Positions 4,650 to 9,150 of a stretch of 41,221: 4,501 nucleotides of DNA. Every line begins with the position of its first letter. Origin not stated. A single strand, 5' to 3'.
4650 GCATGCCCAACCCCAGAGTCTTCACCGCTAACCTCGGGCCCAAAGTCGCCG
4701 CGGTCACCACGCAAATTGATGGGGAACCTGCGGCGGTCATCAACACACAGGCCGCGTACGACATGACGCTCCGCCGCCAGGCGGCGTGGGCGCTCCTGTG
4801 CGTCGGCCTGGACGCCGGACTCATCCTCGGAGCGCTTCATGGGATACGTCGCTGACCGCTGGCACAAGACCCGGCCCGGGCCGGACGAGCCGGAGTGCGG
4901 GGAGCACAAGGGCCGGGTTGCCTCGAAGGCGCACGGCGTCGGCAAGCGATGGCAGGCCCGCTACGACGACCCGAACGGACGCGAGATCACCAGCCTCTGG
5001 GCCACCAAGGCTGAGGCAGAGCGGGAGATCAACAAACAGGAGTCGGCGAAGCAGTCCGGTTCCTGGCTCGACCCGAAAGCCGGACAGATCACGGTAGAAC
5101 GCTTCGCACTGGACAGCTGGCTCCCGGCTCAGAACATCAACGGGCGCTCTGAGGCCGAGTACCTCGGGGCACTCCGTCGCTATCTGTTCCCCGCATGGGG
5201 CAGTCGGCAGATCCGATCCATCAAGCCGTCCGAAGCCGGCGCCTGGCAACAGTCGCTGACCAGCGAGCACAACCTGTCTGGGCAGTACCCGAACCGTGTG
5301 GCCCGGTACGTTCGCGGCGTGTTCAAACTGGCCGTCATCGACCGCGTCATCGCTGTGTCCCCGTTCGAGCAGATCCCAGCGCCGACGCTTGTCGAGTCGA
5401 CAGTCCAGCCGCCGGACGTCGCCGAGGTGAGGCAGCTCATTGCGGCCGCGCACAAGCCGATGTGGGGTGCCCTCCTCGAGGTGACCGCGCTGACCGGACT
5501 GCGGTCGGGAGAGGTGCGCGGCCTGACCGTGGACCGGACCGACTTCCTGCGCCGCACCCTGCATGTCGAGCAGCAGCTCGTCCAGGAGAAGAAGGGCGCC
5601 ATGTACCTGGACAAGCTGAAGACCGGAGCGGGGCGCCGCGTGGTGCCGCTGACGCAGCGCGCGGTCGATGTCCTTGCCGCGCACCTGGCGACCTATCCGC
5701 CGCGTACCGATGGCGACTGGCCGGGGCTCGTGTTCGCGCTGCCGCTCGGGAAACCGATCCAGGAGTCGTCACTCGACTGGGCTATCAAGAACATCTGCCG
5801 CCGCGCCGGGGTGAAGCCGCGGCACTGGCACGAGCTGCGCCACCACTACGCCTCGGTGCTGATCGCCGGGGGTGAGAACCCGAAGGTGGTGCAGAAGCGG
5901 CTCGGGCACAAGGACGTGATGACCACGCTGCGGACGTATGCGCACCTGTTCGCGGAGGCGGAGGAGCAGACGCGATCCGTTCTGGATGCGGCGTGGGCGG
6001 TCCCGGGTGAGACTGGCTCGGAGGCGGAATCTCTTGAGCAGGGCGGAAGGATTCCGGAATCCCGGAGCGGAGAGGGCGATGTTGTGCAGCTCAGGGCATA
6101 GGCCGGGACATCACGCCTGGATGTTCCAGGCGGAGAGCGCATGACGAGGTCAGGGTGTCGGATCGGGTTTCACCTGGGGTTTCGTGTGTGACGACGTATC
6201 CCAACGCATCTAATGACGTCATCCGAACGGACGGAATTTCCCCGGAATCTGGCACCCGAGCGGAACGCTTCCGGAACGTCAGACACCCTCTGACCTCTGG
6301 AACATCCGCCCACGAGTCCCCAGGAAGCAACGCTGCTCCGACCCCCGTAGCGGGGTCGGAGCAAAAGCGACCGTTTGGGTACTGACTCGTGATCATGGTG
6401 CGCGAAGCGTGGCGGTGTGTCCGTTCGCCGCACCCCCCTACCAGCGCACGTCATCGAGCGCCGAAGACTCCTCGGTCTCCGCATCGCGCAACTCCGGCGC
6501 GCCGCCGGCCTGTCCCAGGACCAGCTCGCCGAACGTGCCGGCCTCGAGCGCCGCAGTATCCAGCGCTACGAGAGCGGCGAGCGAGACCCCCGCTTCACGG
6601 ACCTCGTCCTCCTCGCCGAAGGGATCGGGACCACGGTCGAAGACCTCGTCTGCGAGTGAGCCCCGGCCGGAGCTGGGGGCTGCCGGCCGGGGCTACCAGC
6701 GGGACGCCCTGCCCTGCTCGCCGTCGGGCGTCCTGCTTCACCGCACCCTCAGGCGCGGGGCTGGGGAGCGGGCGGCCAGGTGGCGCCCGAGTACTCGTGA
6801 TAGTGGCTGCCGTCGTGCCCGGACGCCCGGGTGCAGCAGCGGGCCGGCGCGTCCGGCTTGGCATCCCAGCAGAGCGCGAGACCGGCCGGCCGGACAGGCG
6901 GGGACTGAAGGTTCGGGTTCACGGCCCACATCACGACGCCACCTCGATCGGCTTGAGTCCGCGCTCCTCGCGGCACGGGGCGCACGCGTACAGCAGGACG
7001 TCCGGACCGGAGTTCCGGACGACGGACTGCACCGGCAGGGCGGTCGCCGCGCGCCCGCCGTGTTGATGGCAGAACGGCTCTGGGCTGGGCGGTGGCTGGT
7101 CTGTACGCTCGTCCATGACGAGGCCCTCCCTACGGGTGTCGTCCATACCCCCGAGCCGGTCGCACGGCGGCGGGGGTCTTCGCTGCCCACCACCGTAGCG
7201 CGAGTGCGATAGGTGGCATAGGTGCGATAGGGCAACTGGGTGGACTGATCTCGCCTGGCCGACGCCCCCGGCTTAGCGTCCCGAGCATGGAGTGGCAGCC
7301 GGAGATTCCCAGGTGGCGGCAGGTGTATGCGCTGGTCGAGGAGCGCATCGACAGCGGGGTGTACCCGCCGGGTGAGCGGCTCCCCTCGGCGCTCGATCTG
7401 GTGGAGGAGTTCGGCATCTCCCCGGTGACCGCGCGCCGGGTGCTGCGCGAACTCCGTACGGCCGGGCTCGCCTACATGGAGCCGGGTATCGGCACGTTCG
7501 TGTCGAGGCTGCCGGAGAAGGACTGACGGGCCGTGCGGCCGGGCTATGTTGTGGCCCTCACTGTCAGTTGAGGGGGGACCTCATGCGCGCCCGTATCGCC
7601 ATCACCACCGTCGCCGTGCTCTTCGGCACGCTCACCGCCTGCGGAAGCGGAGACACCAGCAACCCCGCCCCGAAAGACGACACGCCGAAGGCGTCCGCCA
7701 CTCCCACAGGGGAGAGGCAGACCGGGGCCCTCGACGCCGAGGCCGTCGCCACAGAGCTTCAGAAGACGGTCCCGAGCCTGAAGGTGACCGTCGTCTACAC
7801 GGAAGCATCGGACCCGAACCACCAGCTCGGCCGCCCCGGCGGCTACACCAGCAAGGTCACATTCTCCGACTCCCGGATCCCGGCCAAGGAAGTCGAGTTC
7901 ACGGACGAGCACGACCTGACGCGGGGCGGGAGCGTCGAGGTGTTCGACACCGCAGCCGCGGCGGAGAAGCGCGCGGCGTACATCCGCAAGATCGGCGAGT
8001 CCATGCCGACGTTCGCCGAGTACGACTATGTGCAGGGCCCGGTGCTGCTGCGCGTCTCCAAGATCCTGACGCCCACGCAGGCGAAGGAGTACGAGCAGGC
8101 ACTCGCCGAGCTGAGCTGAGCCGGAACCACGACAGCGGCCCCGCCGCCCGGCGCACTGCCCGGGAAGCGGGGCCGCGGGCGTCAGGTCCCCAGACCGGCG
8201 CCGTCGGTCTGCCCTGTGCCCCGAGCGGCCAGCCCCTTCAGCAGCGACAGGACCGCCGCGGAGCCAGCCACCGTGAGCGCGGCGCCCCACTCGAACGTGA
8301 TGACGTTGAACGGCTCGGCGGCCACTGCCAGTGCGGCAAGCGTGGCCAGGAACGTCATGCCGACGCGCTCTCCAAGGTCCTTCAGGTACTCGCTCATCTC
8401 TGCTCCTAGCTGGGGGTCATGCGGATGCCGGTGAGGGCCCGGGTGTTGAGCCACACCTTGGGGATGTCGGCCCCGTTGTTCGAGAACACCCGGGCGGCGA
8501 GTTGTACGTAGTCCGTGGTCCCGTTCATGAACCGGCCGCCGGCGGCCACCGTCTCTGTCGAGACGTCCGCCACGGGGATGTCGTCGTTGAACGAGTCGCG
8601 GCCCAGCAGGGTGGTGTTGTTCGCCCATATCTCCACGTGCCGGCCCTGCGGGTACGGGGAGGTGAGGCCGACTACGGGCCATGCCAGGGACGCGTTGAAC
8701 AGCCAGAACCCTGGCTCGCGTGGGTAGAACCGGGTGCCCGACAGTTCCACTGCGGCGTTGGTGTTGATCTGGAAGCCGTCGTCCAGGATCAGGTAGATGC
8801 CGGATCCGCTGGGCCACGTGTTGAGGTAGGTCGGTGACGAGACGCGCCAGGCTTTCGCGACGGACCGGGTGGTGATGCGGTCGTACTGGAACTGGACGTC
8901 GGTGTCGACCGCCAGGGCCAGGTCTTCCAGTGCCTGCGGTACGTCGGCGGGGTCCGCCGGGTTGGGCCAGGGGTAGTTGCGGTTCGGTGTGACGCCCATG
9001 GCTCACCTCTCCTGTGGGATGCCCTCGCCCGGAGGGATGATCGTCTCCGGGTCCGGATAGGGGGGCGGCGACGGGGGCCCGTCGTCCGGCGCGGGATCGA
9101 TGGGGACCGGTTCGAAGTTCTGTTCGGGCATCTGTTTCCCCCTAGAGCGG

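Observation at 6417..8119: Lysogeny-side accessory island next to attP: Xre HTH, two coupled Cys-rich mini-proteins, truncated GntR and a lipoprotein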

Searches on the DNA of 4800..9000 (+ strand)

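Call 4: search_dna_similar(query=window:4800-9000:+, collection=phages, mode=near)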
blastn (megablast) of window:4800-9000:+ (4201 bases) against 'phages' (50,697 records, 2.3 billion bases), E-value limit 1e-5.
No match.

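Call 12: search_dna_similar(query=window:6100-8400:+, collection=phages, mode=distant)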
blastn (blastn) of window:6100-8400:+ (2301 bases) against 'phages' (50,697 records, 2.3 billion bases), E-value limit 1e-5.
No match.
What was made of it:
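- Tried and rejected: Nucleotide searches of the island against 50,697 phage records found nothing, in both megablast and blastn modes (calls 4, 12).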

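Call 42: search_rna_families(source=window, start=6000, end=8400, threshold=evalue, max_evalue=10)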
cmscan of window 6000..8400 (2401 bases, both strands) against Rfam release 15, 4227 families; matches with E-value up to 10: 4.
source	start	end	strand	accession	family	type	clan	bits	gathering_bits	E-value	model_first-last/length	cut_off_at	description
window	8254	8324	-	RF02136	HTT-AS1_3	Gene; lncRNA;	-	20.4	70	0.53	1-60/60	no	HTT antisense RNA 1 conserved region 3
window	6018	6164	-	RF01778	Evf-2_5p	Gene; lncRNA;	-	17.5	40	6.5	1-142/142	no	Embryonic ventral forebrain-2 long ncRNA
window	6031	6052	+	RF03156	L31-Firmicutes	Cis-reg; leader;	CL00118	16.6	33.3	2.8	1-32/32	no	L31-Firmicutes ribosomal protein leader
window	7692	7761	+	RF03045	proV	Gene; sRNA;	-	12.7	88.5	8.9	1-149/149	no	proV RNA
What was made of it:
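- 7115..7184 (+): Predicted ~68-nt cis-antisense RNA. The 5' hairpin (7117-7143) presents the anti-SD CCCTCCC (7125-7131); the terminator stem is 7148-7176 and the tail 7177-7184. No Rfam match (call 42).
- On Rfam RNA families: No hit at E <= 10 on either strand of 6000-8400 (call 42).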

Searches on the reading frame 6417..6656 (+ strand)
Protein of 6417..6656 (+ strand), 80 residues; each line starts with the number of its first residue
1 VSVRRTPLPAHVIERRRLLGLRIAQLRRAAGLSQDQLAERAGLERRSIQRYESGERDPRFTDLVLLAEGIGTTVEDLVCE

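Call 3: search_protein_families(library=pfam, proteins=[window:6417-6656:+], max_evalue=1)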
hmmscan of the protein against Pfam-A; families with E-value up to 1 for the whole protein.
seq(80 aa): 13 families
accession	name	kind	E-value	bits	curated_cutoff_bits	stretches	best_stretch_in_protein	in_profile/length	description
PF01381.28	HTH_3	-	9.6e-15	54.8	23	1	23-77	1-55/55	Helix-turn-helix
PF13560.12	HTH_31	-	9.8e-15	55.1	27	1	19-76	2-60/64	Helix-turn-helix domain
PF12844.13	HTH_19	-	5.1e-08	33.1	30.2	1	22-68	3-49/64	Helix-turn-helix domain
PF13443.12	HTH_26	-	5.2e-05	23.8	22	1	22-77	1-57/63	Cro/C1-type HTH DNA-binding domain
PF15731.11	MqsA_antitoxin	-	0.0064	17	30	1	19-66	70-117/131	Antitoxin component of bacterial toxin-antitoxin system, MqsA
PF21716.3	dnstrm_HI1420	-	0.0099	16.2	27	1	23-73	37-85/90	Probable addiction module antidote protein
PF13412.12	HTH_24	-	0.011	15.7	21.9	1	24-51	10-37/48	Winged helix-turn-helix DNA-binding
PF20432.4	Xre-like-HTH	-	0.019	15.7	25.8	1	23-55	15-46/63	Antitoxin Xre-like helix-turn-helix domain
PF13730.12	HTH_36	-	0.058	13.6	25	1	29-50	20-44/55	Helix-turn-helix domain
PF13744.12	HTH_37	-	0.11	12.8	27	1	17-54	17-54/80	Helix-turn-helix domain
PF13413.12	HTH_25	-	0.13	12.5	24.6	1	24-54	3-33/62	Helix-turn-helix domain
PF11268.13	DUF3071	-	0.17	12.4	26.9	1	12-53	49-90/168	Protein of unknown function (DUF3071)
PF00992.25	Troponin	-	0.25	12.1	26.2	1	14-53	26-65/134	Troponin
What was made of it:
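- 6417..6659 (+): xre: 80-aa Cro/CI-type HTH protein, convergent with the mini-protein operon and next to the putative attP. Pfam HTH_3/HTH_31 1e-14 (call 3).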

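Call 8: search_protein_families(library=phrogs, proteins=[window:6417-6656:+], max_evalue=1)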
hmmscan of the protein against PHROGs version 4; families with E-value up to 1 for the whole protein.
seq(80 aa): 54 families (the best 25 are shown)
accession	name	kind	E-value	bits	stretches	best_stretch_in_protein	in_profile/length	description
phrog_8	-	transcription regulation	7.3e-12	46.4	1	18-77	76-135/346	transcriptional regulator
phrog_2328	-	transcription regulation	3.1e-10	40.9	1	15-78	13-75/128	transcriptional repressor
phrog_5823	-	transcription regulation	4.3e-10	40.3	1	19-79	7-68/404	transcriptional regulator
phrog_4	-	transcription regulation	4.9e-10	39.9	1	19-78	137-192/400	transcriptional repressor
phrog_3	-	transcription regulation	5.9e-10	40.5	1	18-78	88-146/430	transcriptional repressor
phrog_1373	-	transcription regulation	1.4e-09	39.2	1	23-75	68-120/166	transcriptional regulator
phrog_4583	-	transcription regulation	7.9e-09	36.4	1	28-78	20-70/81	transcriptional repressor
phrog_2439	-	transcription regulation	9.2e-09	35.6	1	17-71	6-60/367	transcriptional regulator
phrog_2967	-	transcription regulation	5.9e-08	33.5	1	16-77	8-69/225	transcriptional regulator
phrog_2104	-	unknown function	6.4e-07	30.5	1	22-67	43-88/103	-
phrog_955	-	DNA, RNA and nucleotide metabolism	7.6e-07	30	1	9-56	15-62/142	HTH DNA binding protein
phrog_4836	-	transcription regulation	5.1e-06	27.2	1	21-75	78-132/194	CII-like regulator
phrog_7241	-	transcription regulation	5.7e-06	27.4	1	8-78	51-121/122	transcriptional regulator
phrog_147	-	transcription regulation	3.3e-05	25.2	1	22-65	8-52/100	transcriptional regulator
phrog_13326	-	unknown function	6.6e-05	24.1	1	33-78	9-54/151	-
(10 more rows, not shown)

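Call 9: search_protein_families(library=ncbifam, proteins=[window:6417-6656:+], max_evalue=1)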
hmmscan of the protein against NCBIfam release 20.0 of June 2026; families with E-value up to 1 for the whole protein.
seq(80 aa): 18 families
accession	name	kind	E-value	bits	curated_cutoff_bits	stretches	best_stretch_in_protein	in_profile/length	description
NF041951.1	phage_RstR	subfamily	2.5e-11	43.8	80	1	21-79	5-63/108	RstR family transcriptional repressor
TIGR03070.1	couple_hipB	subfamily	4.9e-08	32.8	71.65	1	19-71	3-55/58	type II toxin-antitoxin system Y4mF family antitoxin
TIGR03830.1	CxxCG_CxxCG_HTH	subfamily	6.1e-08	32.5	61.8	1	16-58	63-105/127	type II TA system antitoxin MqsA family protein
NF007257.0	PRK09706.1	subfamily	1.1e-05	25.3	101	1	17-68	4-55/135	transcriptional repressor DicA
NF047948.1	male_kill_WMK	equivalog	1.1e-05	25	300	1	20-79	7-66/300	WO male-killing family protein Wmk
NF003162.0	PRK04140.1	equivalog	1.9e-05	23.9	263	1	21-68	129-176/317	transcriptional regulator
NF006015.0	PRK08154.1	subfamily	2.2e-05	23.8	204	1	18-78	30-90/314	anaerobic benzoate catabolism transcriptional regulator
NF007408.0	PRK09943.1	equivalog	8.4e-05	22.2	211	1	19-64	8-53/185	HTH-type transcriptional regulator PuuR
NF047542.1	telomere_Tap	equivalog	0.00019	20.3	600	1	24-60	23-59/695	telomere-associated protein Tap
NF052239.1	antitox_spr1629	equivalog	0.002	17.3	335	1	19-67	3-51/377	spr1629 family repressor/antitoxin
NF058600.1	TransRegSco1979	equivalog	0.0038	16.3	350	1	16-69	6-59/280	Sco1979 family transcriptional regulator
TIGR02612.1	mob_myst_A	hypoth_equivalog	0.004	17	122.6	1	23-55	30-62/150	mobile mystery protein A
TIGR00270.2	TIGR00270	equivalog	0.005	16.7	110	1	22-59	79-116/159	multiprotein bridging factor aMBF1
NF007481.0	PRK10072.1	equivalog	0.0051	17.3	110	1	23-66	38-81/96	HTH-type transcriptional regulator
NF041575.1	antitoxPezA_Strep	equivalog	0.011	15.7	290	1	19-55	2-38/158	type II toxin-antitoxin system antitoxin PezA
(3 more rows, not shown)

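Call 10: search_protein_families(library=padloc, proteins=[window:6417-6656:+], max_evalue=1)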
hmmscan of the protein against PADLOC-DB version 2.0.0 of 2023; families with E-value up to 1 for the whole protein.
seq(80 aa): 22 families
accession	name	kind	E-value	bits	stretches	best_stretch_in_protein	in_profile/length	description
PDLC03952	RmrA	-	2.9e-09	34.3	1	13-72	17-76/395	-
PDLC04142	capH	-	8.7e-09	34.4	1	18-78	6-66/103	capH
PDLC03671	Control_protein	-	3.7e-07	28.3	1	19-78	15-74/84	control protein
PDLC03665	Control_protein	-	3.8e-07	28.3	1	18-77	8-68/77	control protein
PDLC03949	RmrA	-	5.4e-07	26.8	1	22-73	6-57/363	-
PDLC02926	HTH_VI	-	1.6e-06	26.2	1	22-75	5-58/92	-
PDLC03664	Control_protein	-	4.7e-06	25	1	19-79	14-74/74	control protein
PDLC03947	RmrA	-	8.7e-06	22.8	1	15-63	8-56/383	-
PDLC03954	RmrA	-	9e-06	22.8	1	17-68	9-60/380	-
PDLC03951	RmrA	-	1.6e-05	22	1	21-73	11-63/400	-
PDLC03666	Control_protein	-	7.3e-05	21.1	1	16-59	4-47/77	control protein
PDLC03944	RmrA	-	0.00033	17.8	1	17-67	5-55/384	-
PDLC03948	RmrA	-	0.0004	17.4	1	21-69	11-59/397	-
PDLC03945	RmrA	-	0.00059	17.1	1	20-67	4-51/394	-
PDLC03953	RmrA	-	0.0013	16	1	20-74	7-61/373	-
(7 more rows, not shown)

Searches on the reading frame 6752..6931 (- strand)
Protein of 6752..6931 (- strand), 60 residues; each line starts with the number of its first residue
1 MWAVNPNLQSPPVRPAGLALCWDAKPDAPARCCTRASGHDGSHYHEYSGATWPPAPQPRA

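Call 3: search_protein_families(library=pfam, proteins=[window:6752-6931:-], max_evalue=1)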
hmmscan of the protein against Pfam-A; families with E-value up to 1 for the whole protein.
seq(60 aa): 1 family
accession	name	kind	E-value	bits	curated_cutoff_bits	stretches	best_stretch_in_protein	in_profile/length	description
PF14412.12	AHH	-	0.16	12.4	22.3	1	29-48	57-76/111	A nuclease family of the HNH/ENDO VII superfamily with conserved AHH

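Call 8: search_protein_families(library=phrogs, proteins=[window:6752-6931:-], max_evalue=1)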
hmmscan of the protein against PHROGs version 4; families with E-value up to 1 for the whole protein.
seq(60 aa): 2 families
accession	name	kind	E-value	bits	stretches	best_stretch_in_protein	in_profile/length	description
phrog_33110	-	unknown function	0.00077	20.5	1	27-52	23-49/53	-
phrog_21374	-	unknown function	0.22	11.9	1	32-53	286-307/340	-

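Call 9: search_protein_families(library=ncbifam, proteins=[window:6752-6931:-], max_evalue=1)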
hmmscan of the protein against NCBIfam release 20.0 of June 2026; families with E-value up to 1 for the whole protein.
seq(60 aa): 0 families

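Call 10: search_protein_families(library=padloc, proteins=[window:6752-6931:-], max_evalue=1)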
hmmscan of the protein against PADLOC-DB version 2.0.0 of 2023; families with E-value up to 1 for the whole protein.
seq(60 aa): 0 families

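Call 18: find_homologous_proteins(query=window:6752-6931:-, max_evalue=0.01)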
Query seq(60 aa) (60 aa): 2 proteins with E <= 0.01 among 3 candidates.
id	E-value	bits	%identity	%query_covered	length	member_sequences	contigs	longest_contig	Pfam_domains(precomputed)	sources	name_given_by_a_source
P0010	7.7e-22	94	77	100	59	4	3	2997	-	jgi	jgi:hypothetical protein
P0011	1.7e-18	84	70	95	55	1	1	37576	-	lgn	-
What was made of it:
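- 6749..6931 (-): mini2: 60-aa Cys/His mini-protein, translationally coupled to mini1 through the TGATG overlap. Homologues P0010 and P0011 are 70-77% identical (call 18). The gene is not among the contig's own called proteins (call 18).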

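Call 21: find_encoding_contigs(protein=P0011, flank=8000, max_places=3)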
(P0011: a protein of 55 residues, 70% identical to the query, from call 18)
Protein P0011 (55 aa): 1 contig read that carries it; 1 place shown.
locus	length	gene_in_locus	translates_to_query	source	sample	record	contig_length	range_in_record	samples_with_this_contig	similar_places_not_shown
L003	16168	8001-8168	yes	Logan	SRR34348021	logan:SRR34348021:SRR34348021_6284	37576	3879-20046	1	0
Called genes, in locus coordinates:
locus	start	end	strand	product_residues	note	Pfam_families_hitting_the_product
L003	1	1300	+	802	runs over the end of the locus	-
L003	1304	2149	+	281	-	-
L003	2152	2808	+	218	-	-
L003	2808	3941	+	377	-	PF16466:DUF5047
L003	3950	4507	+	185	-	-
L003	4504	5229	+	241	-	PF02018:CBM_4_9 (weak)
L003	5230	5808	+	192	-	-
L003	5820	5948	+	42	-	-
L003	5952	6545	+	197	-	-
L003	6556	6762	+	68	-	PF16945:Phage_r1t_holin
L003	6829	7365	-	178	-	-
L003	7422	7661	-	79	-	PF00392:GntR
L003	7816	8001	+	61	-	-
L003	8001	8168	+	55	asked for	-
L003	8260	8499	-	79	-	PF13560:HTH_31, PF12844:HTH_19 (weak), PF01381:HTH_3, PF13443:HTH_26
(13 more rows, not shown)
